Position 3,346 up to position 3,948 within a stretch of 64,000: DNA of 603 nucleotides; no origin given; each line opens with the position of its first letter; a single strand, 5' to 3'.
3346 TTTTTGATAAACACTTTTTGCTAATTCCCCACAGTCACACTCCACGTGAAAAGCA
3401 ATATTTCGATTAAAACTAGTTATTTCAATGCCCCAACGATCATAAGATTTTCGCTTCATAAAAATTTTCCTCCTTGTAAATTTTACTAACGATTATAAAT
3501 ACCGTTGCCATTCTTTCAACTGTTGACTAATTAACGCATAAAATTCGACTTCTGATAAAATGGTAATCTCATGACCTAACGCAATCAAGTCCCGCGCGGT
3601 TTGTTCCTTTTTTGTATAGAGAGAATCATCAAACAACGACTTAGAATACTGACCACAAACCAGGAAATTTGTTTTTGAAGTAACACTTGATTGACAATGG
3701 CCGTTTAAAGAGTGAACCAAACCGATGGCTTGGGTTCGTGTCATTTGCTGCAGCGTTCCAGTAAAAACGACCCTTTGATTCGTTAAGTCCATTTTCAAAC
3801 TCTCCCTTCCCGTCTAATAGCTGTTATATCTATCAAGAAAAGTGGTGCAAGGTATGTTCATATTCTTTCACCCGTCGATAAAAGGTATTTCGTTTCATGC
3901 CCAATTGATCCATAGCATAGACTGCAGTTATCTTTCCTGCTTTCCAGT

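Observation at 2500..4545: Stand-alone BRCT-domain protein and Cys4 zinc-ribbon micro-ORF between two opposed serine recombinases with res-like palindromes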

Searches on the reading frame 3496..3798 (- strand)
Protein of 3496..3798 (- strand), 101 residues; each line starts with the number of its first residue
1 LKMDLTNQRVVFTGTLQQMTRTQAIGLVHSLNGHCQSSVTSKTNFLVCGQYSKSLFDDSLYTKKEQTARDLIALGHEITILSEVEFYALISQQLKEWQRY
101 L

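Call 3: search_protein_families(library=pfam, proteins=[window:3496-3798:-], max_evalue=1)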
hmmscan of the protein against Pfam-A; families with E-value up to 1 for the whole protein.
window:3496-3798:- (101 aa): 2 families
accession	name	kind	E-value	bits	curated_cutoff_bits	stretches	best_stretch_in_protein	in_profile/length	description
PF00533.33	BRCT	-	1.3e-06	28.9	21.3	1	5-89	6-77/78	BRCA1 C Terminus (BRCT) domain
PF10493.15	Rod_C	-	0.016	14.1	24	1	18-97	163-242/551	Rough deal protein C-terminal region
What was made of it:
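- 3493..3798 (-): Stand-alone BRCT-domain protein (101 aa from TTG 3798; 99 aa from ATG 3792 as in PGAP). PF00533 above gathering score (call 3).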

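Call 4: search_protein_families(library=ncbifam, proteins=[window:3496-3798:-], max_evalue=1)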
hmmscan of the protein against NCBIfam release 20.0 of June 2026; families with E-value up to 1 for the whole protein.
window:3496-3798:- (101 aa): 5 families
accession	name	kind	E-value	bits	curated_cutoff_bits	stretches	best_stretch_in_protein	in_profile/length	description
NF004844.0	PRK06195.1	equivalog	1.6e-20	73.8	373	1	4-91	220-307/309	DNA polymerase III subunit epsilon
TIGR00575.1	dnlj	equivalog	2.6e-09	36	444.45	1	5-54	585-634/652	NAD-dependent DNA ligase LigA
NF005932.1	PRK07956.1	equivalog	8.5e-09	34.4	369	1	4-53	592-641/664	NAD-dependent DNA ligase LigA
NF010931.0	PRK14351.1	equivalog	7.7e-08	31.3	1051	1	5-93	610-685/692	NAD-dependent DNA ligase LigA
NF047932.1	antiphage_GapS2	exception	0.0075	16.5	330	1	3-53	120-169/189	anti-phage protein GapS2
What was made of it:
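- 3493..3798 (-): NCBIfam BRCT ends of exonuclease-BRCT and LigA (call 4).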

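Call 6: search_protein_families(library=padloc, proteins=[window:3496-3798:-], max_evalue=1)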
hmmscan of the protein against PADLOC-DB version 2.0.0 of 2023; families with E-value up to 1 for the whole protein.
window:3496-3798:- (101 aa): 1 family
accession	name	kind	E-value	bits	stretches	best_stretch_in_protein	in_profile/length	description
PDLC05027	PDC-S48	-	0.0025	15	1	8-91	336-406/411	-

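Call 8: search_dna_similar(query=window:3496-3798:-, collection=plasmids, mode=protein, max_rows=60, rows=spread, max_evalue=0.001)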
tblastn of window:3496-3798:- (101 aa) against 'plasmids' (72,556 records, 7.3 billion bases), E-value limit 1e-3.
Records with a match: 599; places in all: 672; records where one place covers at least 80% of the query: 588.
Best place of each record, by identity: >=99% 265; 95-99% 19; 90-95% 2; <60% 313.
By first word of the organism name: Enterococcus 288; Lactococcus 180; Lactiplantibacillus 68; Levilactobacillus 20; Pediococcus 9; Loigolactobacillus 5; Acinetobacter 5; Staphylococcus 3; Ligilactobacillus 3; Secundilactobacillus 3; and 11 more.
By predicted mobility (MOB-suite, as given by PLSDB): mobilizable 300; non-mobilizable 164; conjugative 135.
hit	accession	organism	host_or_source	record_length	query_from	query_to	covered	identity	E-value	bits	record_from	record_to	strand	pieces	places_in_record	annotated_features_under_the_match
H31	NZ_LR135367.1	Enterococcus faecium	-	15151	1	101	100%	99.0%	2e-61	207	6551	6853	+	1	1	BRCT domain-containing protein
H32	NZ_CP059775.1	Enterococcus faecium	Homo sapiens,blood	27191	1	101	100%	99.0%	2e-61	207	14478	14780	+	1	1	BRCT domain-containing protein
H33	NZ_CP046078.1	Enterococcus faecium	Homo sapiens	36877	1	101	100%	99.0%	2e-61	207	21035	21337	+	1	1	BRCT domain-containing protein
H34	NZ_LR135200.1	Enterococcus faecium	-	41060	1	101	100%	99.0%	2e-61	207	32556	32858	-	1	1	BRCT domain-containing protein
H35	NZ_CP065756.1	Enterococcus faecium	Homo sapiens,Rectal swab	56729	1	101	100%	99.0%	2e-61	207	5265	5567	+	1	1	BRCT domain-containing protein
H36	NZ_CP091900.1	Enterococcus faecalis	Homo sapiens,fecal sample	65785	1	101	100%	99.0%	2e-61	207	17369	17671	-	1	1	BRCT domain-containing protein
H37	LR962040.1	Enterococcus faecalis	-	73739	1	101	100%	99.0%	2e-61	207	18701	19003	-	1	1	none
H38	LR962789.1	Enterococcus faecalis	-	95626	1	101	100%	99.0%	2e-61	207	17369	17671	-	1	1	none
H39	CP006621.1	Enterococcus faecium Aus0085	-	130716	1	101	100%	99.0%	2e-61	207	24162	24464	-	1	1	hypothetical protein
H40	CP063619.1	Enterococcus faecium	Homo sapiens,rectal swab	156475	1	101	100%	99.0%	2e-61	207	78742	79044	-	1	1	BRCT domain-containing protein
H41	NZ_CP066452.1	Enterococcus faecium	Homo sapiens,cell culture,rectal swab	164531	1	101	100%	99.0%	2e-61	207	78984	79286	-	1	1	BRCT domain-containing protein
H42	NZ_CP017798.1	Enterococcus faecium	Homo sapiens,Peritoneal fluid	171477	1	101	100%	99.0%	2e-61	207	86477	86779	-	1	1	BRCT domain-containing protein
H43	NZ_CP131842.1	Enterococcus faecium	-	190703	1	101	100%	99.0%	2e-61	207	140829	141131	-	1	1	BRCT domain-containing protein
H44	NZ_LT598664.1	Enterococcus faecium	Homo sapiens,clinical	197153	1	101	100%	99.0%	2e-61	207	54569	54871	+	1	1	BRCT domain-containing protein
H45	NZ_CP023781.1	Enterococcus faecium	Homo sapiens,blood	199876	1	101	100%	99.0%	2e-61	207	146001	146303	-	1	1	BRCT domain-containing protein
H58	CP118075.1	Enterococcus faecalis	Homo sapiens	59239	1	101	100%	97.0%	1e-59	202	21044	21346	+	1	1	BRCT domain-containing protein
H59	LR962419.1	Enterococcus faecalis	-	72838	3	101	98%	57.6%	1e-29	117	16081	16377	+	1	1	none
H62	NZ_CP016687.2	Lactococcus cremoris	Single cell,Dairy fermentation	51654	5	92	87%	43.2%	6e-12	67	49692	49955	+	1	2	BRCT domain-containing protein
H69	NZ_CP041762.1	Lactococcus lactis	whole organism,diary product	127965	5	92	87%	38.6%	2e-9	60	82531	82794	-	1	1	BRCT domain-containing protein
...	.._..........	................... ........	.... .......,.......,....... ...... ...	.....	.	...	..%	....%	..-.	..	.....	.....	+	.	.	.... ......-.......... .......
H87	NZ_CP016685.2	Lactococcus cremoris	Single cell,Dairy fermentation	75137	5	92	87%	34.1%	2e-6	51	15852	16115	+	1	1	BRCT domain-containing protein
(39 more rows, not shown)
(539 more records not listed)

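Call 9: get_annotated_region(hit=H59, flank=4000)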
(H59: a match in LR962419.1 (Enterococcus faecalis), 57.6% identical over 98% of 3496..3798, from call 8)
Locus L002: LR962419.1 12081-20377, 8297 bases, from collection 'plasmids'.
description: Enterococcus faecalis isolate 28157_4#218 genome assembly, plasmid: 2
organism: Enterococcus faecalis (NCBI taxid 1351)
taxonomy: Bacteria; Bacillota; Bacilli; Lactobacillales; Enterococcaceae; Enterococcus; Enterococcus faecalis
host: -; source: -; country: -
typing (MOB-suite, as given by PLSDB): non-mobilizable; replicon Inc18,rep_cluster_185
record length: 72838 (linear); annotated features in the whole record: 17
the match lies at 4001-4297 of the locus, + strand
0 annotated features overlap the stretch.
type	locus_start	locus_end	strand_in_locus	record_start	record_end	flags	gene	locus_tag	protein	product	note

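Call 10: get_annotated_region(hit=H62, flank=4000)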
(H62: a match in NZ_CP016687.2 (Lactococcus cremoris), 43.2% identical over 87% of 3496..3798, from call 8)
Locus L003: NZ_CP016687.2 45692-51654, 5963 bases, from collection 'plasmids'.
description: Lactococcus cremoris strain 158 plasmid p158C, complete sequence
organism: Lactococcus cremoris (NCBI taxid 1359)
taxonomy: Bacteria; Bacillota; Bacilli; Lactobacillales; Streptococcaceae; Lactococcus; Lactococcus cremoris
host: -; source: Single cell,Dairy fermentation; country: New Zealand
typing (MOB-suite, as given by PLSDB): mobilizable; replicon rep_cluster_667; relaxase MOBQ
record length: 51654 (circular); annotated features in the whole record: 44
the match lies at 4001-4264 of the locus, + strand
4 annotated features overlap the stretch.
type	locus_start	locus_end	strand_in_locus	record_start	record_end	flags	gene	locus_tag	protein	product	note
CDS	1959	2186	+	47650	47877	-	-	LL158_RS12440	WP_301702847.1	hypothetical protein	-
CDS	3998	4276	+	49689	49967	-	-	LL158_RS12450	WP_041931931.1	BRCT domain-containing protein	-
CDS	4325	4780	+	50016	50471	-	-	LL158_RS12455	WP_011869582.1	hypothetical protein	-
CDS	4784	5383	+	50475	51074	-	-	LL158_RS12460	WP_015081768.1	recombinase family protein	GO:0006310 - DNA recombination [Evidence IEA]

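Call 11: get_annotated_region(hit=H69, flank=4000)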
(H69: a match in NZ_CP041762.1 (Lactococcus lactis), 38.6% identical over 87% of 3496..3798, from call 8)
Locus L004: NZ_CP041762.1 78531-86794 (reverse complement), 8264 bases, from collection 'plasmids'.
description: Lactococcus lactis subsp. lactis strain IMAU11823 plasmid pIMAU11823A, complete sequence
organism: Lactococcus lactis (NCBI taxid 1360)
taxonomy: Bacteria; Bacillota; Bacilli; Lactobacillales; Streptococcaceae; Lactococcus; Lactococcus lactis
host: -; source: whole organism,diary product; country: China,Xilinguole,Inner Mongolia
typing (MOB-suite, as given by PLSDB): mobilizable; replicon rep_cluster_2422; relaxase MOBP
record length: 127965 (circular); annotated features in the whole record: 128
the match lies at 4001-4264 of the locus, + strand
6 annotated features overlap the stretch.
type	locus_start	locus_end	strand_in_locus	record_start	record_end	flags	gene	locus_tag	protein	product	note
CDS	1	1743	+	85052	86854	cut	-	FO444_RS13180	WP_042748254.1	oligopeptide ABC transporter substrate-binding protein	-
CDS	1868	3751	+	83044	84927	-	pepO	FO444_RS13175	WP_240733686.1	M13-type metalloendopeptidase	-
CDS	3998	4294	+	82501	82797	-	-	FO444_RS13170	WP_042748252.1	BRCT domain-containing protein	-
CDS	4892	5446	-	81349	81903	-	-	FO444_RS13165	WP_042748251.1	recombinase family protein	GO:0006310 - DNA recombination [Evidence IEA]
CDS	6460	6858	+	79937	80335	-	-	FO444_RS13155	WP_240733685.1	hypothetical protein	-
CDS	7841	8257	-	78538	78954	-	-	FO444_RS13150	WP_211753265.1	cytidine deaminase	-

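Call 12: get_annotated_region(hit=H76, flank=4000)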
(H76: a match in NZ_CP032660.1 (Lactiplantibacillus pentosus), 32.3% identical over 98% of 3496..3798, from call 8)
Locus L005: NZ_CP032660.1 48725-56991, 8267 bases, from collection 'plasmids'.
description: Lactiplantibacillus pentosus strain ZFM94 plasmid unnamed1, complete sequence
organism: Lactiplantibacillus pentosus (NCBI taxid 1589)
taxonomy: Bacteria; Bacillota; Bacilli; Lactobacillales; Lactobacillaceae; Lactiplantibacillus; Lactiplantibacillus pentosus
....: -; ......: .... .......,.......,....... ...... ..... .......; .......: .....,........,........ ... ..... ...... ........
typing (MOB-suite, as given by PLSDB): mobilizable; replicon rep_cluster_167,rep_cluster_1948; relaxase MOBP,MOBP
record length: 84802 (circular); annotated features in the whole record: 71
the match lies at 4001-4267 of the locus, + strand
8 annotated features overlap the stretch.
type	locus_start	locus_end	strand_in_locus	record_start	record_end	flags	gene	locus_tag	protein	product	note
CDS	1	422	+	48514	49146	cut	-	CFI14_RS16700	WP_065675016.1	recombinase family protein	GO:0006310 - DNA recombination [Evidence IEA]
CDS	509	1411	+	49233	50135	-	-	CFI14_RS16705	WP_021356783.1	YitT family protein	-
CDS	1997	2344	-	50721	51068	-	-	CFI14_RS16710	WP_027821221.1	DUF5388 domain-containing protein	-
CDS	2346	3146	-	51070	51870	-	-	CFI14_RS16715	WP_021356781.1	ParA family protein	-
CDS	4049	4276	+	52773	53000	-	-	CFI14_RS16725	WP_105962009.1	BRCT domain-containing protein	-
CDS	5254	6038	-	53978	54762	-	-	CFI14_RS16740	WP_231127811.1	IS5 family transposase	-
CDS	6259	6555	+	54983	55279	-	-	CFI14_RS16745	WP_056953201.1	DUF5839 family protein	-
CDS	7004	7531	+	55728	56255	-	-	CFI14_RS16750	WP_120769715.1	hypothetical protein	-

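Call 13: get_annotated_region(hit=H87, flank=4000)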
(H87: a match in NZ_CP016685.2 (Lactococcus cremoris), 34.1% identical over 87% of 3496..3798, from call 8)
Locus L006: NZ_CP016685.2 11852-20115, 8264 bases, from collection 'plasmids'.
description: Lactococcus cremoris strain 158 plasmid p158A, complete sequence
organism: Lactococcus cremoris (NCBI taxid 1359)
taxonomy: Bacteria; Bacillota; Bacilli; Lactobacillales; Streptococcaceae; Lactococcus; Lactococcus cremoris
host: -; source: Single cell,Dairy fermentation; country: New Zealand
typing (MOB-suite, as given by PLSDB): mobilizable; replicon rep_cluster_2422; relaxase MOB_Unknown
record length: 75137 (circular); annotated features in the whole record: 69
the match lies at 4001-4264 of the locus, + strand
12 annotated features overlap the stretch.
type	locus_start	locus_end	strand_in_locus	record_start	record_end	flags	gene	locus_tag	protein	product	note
CDS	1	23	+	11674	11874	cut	-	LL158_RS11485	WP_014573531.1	hypothetical protein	-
CDS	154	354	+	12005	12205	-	-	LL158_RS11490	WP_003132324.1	cold shock domain-containing protein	-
CDS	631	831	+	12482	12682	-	-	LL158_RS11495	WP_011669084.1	cold-shock protein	-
CDS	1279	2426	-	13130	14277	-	-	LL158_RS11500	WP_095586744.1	IS3 family transposase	-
CDS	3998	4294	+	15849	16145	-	-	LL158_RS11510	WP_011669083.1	BRCT domain-containing protein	-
CDS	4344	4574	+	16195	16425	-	-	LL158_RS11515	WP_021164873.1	hypothetical protein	-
CDS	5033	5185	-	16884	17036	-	-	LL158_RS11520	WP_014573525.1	putative holin-like toxin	-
CDS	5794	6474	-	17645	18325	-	-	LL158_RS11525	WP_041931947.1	IS6 family transposase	-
CDS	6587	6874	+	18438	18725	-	-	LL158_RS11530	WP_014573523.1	ComC/BlpC family leader-containing pheromone/bacteriocin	-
CDS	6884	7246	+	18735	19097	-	-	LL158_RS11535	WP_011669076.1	hypothetical protein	-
CDS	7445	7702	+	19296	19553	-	-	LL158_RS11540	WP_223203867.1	hypothetical protein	-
CDS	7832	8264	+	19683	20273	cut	-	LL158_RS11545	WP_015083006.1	TetR/AcrR family transcriptional regulator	GO:0006355 - regulation of DNA-templated transcription [Evidence IEA]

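Call 19: find_homologous_proteins(query=window:3496-3798:-, max_evalue=0.001)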
Query window:3496-3798:- (101 aa): 8 proteins with E <= 0.001 among 11 candidates.
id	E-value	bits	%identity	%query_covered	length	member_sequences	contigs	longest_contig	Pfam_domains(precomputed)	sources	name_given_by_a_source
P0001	1.4e-57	210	99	98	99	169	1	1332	PF00533.34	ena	-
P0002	2.2e-52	193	96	95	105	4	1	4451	PF00533.34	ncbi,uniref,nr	ncbi:hypothetical protein Q97_03347 [Enterococcus faecalis EnGen0061]|uniref:BRCT domain-containing 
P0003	3.3e-27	112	98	55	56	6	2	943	PF00533.34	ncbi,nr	ncbi:TPA: BRCT domain-containing protein, partial [Enterococcus faecalis]|nr:hypothetical protein [E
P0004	9.3e-22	95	100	46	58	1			-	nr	nr:hypothetical protein [Enterococcus faecium]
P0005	2.1e-17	81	53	98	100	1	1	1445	-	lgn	-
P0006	7.2e-13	67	100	34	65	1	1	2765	-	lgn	-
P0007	8.3e-11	60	100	31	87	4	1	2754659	-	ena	-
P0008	2.1e-5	43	53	53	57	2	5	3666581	-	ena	-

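Call 21: find_related_loci(query=A1, collection=genome_contigs, flank=6000)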
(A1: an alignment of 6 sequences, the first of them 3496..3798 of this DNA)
Query A1 (101 aa) in genome_contigs; peptide patterns used: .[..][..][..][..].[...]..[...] (x = any residue, [..] = any of these).
70 stretches matched a pattern; 39 encode a relative of the query (tblastn E <= 1e-3); 39 distinct loci.
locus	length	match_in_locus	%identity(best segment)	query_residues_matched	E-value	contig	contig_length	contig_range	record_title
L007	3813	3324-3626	99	1-101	7e-66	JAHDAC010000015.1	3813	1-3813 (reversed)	Streptococcus parasanguinis strain P430801 KS26.ct_NODE_156_length_3813_cov_4495.14_ID_42930, whole genome shotgun seque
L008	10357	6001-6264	43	5-92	2e-16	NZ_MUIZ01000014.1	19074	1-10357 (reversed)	Lactococcus petauri strain 159469 NODE_14_length_19074_cov_86.0476_ID_2334, whole genome shotgun sequence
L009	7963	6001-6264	43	5-92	6e-16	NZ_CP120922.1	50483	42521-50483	Lactococcus cremoris subsp. cremoris HP plasmid pHPA, complete sequence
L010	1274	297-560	42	5-92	2e-15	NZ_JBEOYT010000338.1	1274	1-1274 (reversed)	Streptomyces sp. NPDC001833 NPDC001833_79_A7.ctg-0338, whole genome shotgun sequence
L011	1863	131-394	42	5-92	2e-15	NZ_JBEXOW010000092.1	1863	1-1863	Streptomyces sp. NPDC006540 NPDC006540_30_A10.ctg-0092, whole genome shotgun sequence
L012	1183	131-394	42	5-92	2e-15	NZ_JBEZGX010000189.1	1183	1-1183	Kitasatospora sp. NPDC048722 NPDC048722_41_H4.ctg-0189, whole genome shotgun sequence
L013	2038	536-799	42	5-92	2e-15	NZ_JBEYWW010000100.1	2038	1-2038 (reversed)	Microbispora sp. NPDC046933 NPDC046933_14_F8.ctg-0100, whole genome shotgun sequence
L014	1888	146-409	42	5-92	2e-15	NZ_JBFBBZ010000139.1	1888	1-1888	Amycolatopsis sp. NPDC051061 NPDC051061_18_B1.ctg-0139, whole genome shotgun sequence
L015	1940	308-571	42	5-92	2e-15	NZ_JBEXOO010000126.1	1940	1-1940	Streptomyces sp. NPDC006617 NPDC006617_3_G2.ctg-0126, whole genome shotgun sequence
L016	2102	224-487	42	5-92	2e-15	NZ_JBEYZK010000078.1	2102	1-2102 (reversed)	Streptomyces sp. NPDC046465 NPDC046465_144_D3.ctg-0078, whole genome shotgun sequence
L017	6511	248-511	42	5-92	2e-15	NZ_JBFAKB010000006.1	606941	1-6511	Nonomuraea sp. NPDC050404 NPDC050404_155_F7.ctg-0006, whole genome shotgun sequence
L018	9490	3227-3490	42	5-92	8e-15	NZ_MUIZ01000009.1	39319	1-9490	Lactococcus petauri strain 159469 NODE_9_length_39319_cov_66.7024_ID_2324, whole genome shotgun sequence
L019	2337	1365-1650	69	7-101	2e-19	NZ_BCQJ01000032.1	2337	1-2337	Enterococcus canis NBRC 100695, whole genome shotgun sequence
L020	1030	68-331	39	5-92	5e-14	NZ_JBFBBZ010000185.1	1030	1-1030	Amycolatopsis sp. NPDC051061 NPDC051061_18_B1.ctg-0187, whole genome shotgun sequence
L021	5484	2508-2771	39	5-92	8e-14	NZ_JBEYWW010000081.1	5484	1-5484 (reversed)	Microbispora sp. NPDC046933 NPDC046933_14_F8.ctg-0081, whole genome shotgun sequence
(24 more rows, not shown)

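Call 49: get_annotated_region(hit=H36, flank=7000)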
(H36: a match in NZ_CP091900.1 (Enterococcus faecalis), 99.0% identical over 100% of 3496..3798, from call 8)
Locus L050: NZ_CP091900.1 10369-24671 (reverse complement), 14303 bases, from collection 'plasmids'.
description: Enterococcus faecalis strain 101-1 plasmid p1, complete sequence
organism: Enterococcus faecalis (NCBI taxid 1351)
taxonomy: Bacteria; Bacillota; Bacilli; Lactobacillales; Enterococcaceae; Enterococcus; Enterococcus faecalis
host: -; source: Homo sapiens,fecal sample; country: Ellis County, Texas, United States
typing (MOB-suite, as given by PLSDB): mobilizable; replicon rep_cluster_980; relaxase MOBC
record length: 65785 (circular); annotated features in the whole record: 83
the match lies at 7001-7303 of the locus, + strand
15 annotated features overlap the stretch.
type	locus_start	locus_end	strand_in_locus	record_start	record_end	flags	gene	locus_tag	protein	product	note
CDS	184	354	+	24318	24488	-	-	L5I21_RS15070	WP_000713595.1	hypothetical protein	-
CDS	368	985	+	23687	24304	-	-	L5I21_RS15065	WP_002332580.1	recombinase family protein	GO:0006310 - DNA recombination [Evidence IEA]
CDS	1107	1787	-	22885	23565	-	-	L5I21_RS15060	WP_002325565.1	IS6-like element IS1216 family transposase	GO:0006313 - DNA transposition [Evidence IEA]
CDS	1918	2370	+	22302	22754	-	-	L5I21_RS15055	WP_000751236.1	hypothetical protein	-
CDS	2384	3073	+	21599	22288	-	-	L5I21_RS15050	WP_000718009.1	hypothetical protein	-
CDS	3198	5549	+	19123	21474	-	-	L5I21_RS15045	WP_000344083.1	glycoside hydrolase domain-containing protein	-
CDS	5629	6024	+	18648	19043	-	-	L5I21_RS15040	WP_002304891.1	hypothetical protein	-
CDS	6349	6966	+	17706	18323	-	-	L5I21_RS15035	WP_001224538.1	recombinase family protein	GO:0006310 - DNA recombination [Evidence IEA]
CDS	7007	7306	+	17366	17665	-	-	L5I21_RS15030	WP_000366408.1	BRCT domain-containing protein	-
CDS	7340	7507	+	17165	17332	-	-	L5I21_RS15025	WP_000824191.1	hypothetical protein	-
CDS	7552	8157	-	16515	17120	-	-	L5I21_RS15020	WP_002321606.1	recombinase family protein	GO:0006310 - DNA recombination [Evidence IEA]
CDS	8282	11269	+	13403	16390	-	-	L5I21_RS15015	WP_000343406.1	Tn3 family transposase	-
CDS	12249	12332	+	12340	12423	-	-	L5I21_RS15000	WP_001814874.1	23S rRNA methyltransferase attenuation leader peptide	GO:0046677 - response to antibiotic [Evidence IEA]; GO:0031556 - transcriptional attenuation by ribosome [Evidence IEA]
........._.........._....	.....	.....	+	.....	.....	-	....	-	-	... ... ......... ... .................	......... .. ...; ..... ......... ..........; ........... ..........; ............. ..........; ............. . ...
predicted_resistance_gene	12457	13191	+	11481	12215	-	erm(B)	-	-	23S rRNA (adenine(2058)-N(6))-methyltransferase Erm(B)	predicted by amrfinderplus; class LINCOSAMIDE/MACROLIDE/STREPTOGRAMIN; identity 100.0%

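Call 50: get_annotated_region(hit=H58, flank=7000)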
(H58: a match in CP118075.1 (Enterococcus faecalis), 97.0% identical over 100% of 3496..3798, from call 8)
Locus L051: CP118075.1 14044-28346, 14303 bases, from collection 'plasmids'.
description: Enterococcus faecalis strain VSI19 plasmid pEfVSI19_03, complete sequence
organism: Enterococcus faecalis (NCBI taxid 1351)
taxonomy: Bacteria; Bacillota; Bacilli; Lactobacillales; Enterococcaceae; Enterococcus; Enterococcus faecalis
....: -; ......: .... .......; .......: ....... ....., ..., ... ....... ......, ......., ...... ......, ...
typing (MOB-suite, as given by PLSDB): non-mobilizable; replicon rep_cluster_1027
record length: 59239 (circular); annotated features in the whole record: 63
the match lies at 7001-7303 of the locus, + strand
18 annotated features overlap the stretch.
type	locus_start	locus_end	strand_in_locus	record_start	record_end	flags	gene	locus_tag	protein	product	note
CDS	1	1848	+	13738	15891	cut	-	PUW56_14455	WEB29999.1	peptide cleavage/export ABC transporter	-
CDS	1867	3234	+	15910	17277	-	-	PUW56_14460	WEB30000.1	bacteriocin secretion accessory protein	-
CDS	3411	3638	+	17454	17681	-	-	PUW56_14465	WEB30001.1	hypothetical protein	-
CDS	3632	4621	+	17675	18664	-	-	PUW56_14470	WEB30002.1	SPFH/Band 7/PHB domain protein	-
CDS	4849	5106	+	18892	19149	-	-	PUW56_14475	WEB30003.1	hypothetical protein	-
CDS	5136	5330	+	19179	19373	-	-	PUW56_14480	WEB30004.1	CsbD family protein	-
CDS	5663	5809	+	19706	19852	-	-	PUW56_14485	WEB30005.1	hypothetical protein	-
CDS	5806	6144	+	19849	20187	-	-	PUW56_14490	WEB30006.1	type II toxin-antitoxin system PemK/MazF family toxin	-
CDS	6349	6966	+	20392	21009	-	-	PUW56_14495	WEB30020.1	recombinase family protein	-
CDS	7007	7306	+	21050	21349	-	-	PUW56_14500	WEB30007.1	BRCT domain-containing protein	-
CDS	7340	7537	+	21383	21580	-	-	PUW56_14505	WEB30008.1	transcriptional regulator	-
CDS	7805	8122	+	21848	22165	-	-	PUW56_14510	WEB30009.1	DUF6440 family protein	-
CDS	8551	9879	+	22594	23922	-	-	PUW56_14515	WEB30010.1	Y-family DNA polymerase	-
CDS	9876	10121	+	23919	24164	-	-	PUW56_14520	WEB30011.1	hypothetical protein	-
CDS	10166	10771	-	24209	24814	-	-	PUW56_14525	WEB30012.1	recombinase family protein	-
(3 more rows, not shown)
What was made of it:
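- On pAD1 UvrC-type small regulator: The feature is met in L051 (call 50).
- In this BRCT lineage, the intact loci place the gene directly upstream of uvrC-like, DUF6440 and uvrA (call 50).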
